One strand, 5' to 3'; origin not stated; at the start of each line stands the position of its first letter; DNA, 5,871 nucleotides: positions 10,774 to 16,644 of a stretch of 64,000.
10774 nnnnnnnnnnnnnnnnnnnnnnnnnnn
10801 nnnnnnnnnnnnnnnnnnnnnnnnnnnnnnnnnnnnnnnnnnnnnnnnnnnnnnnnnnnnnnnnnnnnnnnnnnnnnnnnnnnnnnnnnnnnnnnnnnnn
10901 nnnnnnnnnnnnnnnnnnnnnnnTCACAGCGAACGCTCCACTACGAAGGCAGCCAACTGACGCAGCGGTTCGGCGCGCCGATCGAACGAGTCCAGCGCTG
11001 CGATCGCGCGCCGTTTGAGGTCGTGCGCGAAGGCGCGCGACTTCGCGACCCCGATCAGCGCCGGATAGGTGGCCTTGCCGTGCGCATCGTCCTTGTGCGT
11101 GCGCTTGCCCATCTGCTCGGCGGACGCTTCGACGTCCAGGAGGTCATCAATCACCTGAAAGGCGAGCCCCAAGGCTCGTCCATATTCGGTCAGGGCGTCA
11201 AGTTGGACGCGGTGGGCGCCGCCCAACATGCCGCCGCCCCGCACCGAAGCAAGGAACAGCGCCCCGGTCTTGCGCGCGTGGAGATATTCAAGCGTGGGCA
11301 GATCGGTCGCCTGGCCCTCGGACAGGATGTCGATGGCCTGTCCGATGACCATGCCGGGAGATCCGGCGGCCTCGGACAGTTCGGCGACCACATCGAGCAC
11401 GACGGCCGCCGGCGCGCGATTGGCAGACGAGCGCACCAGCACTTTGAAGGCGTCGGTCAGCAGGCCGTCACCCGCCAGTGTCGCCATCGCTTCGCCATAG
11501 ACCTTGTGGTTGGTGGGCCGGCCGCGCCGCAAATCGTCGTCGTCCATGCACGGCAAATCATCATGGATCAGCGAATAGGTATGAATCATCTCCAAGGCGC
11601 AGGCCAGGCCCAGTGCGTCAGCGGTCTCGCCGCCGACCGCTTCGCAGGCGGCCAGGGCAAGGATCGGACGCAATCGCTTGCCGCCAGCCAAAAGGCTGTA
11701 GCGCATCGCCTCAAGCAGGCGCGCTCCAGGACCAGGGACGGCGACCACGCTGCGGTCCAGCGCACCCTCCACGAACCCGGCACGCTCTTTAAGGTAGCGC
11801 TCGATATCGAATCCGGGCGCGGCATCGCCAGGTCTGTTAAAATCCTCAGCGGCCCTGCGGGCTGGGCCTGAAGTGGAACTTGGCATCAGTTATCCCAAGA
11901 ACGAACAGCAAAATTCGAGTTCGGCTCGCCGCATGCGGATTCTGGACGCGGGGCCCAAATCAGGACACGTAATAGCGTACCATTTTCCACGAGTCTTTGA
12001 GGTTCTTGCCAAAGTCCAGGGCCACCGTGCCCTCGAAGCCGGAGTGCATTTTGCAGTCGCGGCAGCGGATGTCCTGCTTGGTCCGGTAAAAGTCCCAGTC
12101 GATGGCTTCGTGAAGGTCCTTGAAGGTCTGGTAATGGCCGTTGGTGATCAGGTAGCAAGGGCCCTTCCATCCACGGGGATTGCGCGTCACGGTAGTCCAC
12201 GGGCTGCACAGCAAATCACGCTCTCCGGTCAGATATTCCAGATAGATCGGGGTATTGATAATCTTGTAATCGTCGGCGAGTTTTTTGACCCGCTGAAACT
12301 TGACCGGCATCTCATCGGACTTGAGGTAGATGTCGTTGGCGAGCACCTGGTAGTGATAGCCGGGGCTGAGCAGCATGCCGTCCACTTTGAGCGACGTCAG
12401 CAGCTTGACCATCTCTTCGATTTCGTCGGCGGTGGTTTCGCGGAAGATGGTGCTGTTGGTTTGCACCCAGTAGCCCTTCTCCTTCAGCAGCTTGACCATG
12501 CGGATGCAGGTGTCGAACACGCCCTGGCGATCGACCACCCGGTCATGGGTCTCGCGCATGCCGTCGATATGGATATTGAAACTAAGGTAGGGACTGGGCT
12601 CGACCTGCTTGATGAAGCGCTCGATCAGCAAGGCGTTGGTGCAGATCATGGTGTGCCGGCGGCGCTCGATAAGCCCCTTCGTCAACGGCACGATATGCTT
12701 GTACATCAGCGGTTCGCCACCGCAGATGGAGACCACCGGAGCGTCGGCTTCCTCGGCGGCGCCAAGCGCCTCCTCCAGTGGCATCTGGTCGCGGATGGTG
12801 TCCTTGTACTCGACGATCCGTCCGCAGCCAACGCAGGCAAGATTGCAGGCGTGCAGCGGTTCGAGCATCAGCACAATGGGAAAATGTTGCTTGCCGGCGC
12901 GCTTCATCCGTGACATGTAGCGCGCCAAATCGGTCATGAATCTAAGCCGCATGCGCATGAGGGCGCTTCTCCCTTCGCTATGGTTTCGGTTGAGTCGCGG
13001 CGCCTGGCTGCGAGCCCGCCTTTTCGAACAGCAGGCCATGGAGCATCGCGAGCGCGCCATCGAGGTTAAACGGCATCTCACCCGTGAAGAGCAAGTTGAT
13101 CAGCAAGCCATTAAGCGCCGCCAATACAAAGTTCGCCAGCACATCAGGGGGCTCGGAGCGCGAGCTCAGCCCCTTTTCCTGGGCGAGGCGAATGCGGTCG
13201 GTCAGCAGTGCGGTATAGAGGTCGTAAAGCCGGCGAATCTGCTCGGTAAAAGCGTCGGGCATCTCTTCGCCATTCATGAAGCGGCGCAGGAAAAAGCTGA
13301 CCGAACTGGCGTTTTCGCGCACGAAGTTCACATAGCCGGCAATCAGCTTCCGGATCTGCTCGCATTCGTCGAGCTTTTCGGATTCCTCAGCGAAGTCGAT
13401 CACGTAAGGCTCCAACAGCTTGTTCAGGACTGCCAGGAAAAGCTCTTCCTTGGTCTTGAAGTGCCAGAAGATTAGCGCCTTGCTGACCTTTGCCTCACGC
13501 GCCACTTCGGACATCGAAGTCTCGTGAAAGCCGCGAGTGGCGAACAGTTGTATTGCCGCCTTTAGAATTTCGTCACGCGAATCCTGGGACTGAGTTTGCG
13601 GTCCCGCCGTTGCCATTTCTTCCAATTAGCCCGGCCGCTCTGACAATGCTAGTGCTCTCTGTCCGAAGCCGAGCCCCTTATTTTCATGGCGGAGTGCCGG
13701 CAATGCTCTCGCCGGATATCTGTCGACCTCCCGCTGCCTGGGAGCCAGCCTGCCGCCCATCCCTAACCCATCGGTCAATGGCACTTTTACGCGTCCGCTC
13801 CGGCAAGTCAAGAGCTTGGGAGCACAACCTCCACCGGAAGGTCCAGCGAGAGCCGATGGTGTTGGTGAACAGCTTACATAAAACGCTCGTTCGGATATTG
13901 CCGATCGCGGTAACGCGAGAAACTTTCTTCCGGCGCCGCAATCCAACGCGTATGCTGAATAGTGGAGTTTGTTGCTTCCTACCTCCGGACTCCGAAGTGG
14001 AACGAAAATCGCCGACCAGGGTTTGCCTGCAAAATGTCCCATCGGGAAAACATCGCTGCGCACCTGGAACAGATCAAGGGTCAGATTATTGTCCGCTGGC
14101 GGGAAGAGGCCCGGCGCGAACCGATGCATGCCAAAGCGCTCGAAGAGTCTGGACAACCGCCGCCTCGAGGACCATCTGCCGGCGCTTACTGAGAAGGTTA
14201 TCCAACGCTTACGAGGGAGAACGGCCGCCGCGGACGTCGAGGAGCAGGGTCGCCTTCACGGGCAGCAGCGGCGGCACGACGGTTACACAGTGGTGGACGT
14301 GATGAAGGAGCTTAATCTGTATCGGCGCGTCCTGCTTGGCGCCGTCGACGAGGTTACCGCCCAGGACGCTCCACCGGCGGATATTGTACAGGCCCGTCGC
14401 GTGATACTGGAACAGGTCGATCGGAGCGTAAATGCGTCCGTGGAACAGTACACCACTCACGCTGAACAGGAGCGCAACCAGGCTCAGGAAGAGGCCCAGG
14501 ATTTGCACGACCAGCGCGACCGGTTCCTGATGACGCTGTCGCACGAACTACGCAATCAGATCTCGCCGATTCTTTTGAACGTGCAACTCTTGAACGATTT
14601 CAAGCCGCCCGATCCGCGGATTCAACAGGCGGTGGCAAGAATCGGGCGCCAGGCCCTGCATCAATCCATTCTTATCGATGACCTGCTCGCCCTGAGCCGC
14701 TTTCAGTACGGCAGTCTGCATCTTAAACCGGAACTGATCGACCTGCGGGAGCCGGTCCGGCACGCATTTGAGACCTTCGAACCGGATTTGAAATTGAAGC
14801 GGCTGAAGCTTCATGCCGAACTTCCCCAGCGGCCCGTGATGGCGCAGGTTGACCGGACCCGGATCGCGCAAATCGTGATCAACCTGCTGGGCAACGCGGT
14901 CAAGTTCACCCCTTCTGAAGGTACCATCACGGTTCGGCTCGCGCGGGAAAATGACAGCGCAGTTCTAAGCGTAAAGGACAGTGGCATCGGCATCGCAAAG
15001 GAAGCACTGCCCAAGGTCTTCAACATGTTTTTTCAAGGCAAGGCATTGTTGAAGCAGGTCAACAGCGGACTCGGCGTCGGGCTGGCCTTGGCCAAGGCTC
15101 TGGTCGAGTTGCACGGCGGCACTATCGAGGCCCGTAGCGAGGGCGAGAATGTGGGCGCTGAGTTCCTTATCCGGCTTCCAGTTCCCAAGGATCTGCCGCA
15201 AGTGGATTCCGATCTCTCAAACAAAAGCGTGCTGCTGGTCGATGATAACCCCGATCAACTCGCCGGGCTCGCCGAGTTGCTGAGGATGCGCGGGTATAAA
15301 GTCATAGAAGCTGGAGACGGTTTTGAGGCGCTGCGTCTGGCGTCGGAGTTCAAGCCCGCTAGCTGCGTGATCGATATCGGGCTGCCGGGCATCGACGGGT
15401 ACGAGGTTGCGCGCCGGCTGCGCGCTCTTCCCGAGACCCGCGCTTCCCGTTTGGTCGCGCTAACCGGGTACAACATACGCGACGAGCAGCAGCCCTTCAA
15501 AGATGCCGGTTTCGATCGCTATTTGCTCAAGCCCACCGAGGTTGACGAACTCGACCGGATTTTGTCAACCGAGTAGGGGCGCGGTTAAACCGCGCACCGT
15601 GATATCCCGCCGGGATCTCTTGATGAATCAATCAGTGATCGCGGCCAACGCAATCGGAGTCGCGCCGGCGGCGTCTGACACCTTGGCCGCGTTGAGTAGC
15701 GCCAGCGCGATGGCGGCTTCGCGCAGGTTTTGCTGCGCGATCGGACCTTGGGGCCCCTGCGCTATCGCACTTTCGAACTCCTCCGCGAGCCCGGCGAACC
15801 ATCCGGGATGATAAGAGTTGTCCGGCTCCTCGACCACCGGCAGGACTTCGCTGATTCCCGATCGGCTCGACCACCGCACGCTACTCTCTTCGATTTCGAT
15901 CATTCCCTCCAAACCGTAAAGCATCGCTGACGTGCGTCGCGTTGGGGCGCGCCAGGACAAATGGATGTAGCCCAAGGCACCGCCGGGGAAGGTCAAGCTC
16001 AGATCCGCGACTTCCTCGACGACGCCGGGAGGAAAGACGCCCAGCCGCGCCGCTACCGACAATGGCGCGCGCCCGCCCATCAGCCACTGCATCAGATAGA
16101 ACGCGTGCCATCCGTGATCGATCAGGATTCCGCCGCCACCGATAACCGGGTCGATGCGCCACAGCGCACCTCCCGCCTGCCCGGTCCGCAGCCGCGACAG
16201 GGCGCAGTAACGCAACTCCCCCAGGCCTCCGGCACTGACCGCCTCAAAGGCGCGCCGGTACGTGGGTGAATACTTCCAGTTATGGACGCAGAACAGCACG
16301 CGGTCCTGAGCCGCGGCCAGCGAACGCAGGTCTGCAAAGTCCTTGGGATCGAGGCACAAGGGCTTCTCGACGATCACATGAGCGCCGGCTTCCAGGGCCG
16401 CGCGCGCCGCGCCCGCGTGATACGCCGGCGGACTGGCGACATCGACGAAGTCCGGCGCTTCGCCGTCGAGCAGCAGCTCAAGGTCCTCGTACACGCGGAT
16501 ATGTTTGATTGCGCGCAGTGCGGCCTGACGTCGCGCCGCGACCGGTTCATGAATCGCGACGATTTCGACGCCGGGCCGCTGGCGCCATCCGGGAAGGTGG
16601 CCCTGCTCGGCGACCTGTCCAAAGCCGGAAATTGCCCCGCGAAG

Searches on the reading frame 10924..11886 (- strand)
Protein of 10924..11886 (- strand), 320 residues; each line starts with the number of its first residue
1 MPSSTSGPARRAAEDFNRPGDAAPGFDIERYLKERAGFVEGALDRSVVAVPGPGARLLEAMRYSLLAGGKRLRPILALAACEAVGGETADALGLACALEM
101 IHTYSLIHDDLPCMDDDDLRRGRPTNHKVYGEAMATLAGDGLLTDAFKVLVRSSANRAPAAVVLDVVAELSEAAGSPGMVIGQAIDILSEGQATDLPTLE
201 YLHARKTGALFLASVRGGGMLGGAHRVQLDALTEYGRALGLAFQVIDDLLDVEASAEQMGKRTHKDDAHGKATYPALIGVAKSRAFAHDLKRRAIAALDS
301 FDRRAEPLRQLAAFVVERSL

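Call 86: search_protein_families(library=pfam, max_evalue=0.00001, proteins=[window:10924-11886:-])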
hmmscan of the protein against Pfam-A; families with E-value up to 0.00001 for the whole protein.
window:10924-11886:- (320 aa): 1 family
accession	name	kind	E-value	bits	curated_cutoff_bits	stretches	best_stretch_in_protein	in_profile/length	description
PF00348.22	polyprenyl_synt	-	1.3e-55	188.8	27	1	57-284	4-223/251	Polyprenyl synthetase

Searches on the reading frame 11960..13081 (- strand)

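Call 87: search_protein_families(library=pfam, max_evalue=0.00001, proteins=[window:11960-13081:-])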
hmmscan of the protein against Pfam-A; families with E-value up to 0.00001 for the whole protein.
window:11960-13081:- (373 aa): 2 families
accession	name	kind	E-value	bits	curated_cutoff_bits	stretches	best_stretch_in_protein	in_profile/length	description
PF11946.13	DUF3463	-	9e-39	132.8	31.3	1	236-366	1-133/134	Domain of unknown function (DUF3463)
PF04055.27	Radical_SAM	-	1.1e-20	74.9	29.5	1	75-228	3-166/166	Radical SAM superfamily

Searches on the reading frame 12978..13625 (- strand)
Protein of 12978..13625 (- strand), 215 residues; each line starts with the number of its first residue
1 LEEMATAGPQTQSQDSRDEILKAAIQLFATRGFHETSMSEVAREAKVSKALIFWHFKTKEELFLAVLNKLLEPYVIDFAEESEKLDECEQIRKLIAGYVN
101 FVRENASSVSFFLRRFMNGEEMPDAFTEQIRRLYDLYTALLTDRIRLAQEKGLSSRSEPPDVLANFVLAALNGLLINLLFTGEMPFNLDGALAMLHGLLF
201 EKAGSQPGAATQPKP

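Call 87: search_protein_families(library=pfam, max_evalue=0.00001, proteins=[window:12978-13625:-])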
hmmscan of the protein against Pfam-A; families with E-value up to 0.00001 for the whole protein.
window:12978-13625:- (215 aa): 1 family
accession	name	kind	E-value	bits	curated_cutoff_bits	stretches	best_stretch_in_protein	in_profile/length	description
PF00440.29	TetR_N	-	1.6e-20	73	24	1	20-66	1-47/47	Bacterial regulatory proteins, tetR family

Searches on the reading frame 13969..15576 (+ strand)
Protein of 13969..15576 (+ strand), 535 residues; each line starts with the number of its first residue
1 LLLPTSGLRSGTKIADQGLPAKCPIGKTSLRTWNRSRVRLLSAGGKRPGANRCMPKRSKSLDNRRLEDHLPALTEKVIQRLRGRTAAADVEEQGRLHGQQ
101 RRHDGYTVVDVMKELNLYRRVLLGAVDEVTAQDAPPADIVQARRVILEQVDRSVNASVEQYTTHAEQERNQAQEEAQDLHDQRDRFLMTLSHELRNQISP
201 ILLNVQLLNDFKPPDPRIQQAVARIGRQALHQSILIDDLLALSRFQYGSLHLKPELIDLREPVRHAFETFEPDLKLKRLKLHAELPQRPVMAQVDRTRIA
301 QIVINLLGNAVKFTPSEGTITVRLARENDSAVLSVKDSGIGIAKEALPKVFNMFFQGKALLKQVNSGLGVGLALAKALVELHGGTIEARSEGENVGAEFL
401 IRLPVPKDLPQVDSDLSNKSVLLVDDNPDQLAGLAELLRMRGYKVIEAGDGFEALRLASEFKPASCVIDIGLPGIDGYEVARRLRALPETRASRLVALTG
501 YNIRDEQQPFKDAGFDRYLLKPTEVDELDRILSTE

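Call 87: search_protein_families(library=pfam, max_evalue=0.00001, proteins=[window:13969-15576:+])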
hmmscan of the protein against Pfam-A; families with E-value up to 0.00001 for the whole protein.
window:13969-15576:+ (535 aa): 3 families
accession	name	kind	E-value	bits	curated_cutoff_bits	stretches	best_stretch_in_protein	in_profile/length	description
PF02518.31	HATPase_c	-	8.3e-26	91.1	26.4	1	295-406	2-110/111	Histidine kinase-, DNA gyrase B-, and HSP90-like ATPase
PF00072.30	Response_reg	-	1.1e-19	71.1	30.2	1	421-530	1-108/111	Response regulator receiver domain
PF00512.31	HisKA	-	2.8e-11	43.7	26.9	1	182-247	1-65/66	His Kinase A (phospho-acceptor) domain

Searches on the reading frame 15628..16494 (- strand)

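Call 87: search_protein_families(library=pfam, max_evalue=0.00001, proteins=[window:15628-16494:-])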
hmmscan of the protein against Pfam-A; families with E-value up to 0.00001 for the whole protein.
window:15628-16494:- (288 aa): 3 families
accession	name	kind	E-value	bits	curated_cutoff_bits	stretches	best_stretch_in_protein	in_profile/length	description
PF22725.1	GFO_IDH_MocA_C3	-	2.5e-21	76.4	27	1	79-200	1-124/124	GFO/IDH/MocA C-terminal domain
PF01408.29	GFO_IDH_MocA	-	5.5e-13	50.1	24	1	2-68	51-117/120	Oxidoreductase family, NAD-binding Rossmann fold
PF02894.22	GFO_IDH_MocA_C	-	1.3e-10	41.9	22.9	1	84-281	2-216/218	Oxidoreductase family, C-terminal alpha/beta domain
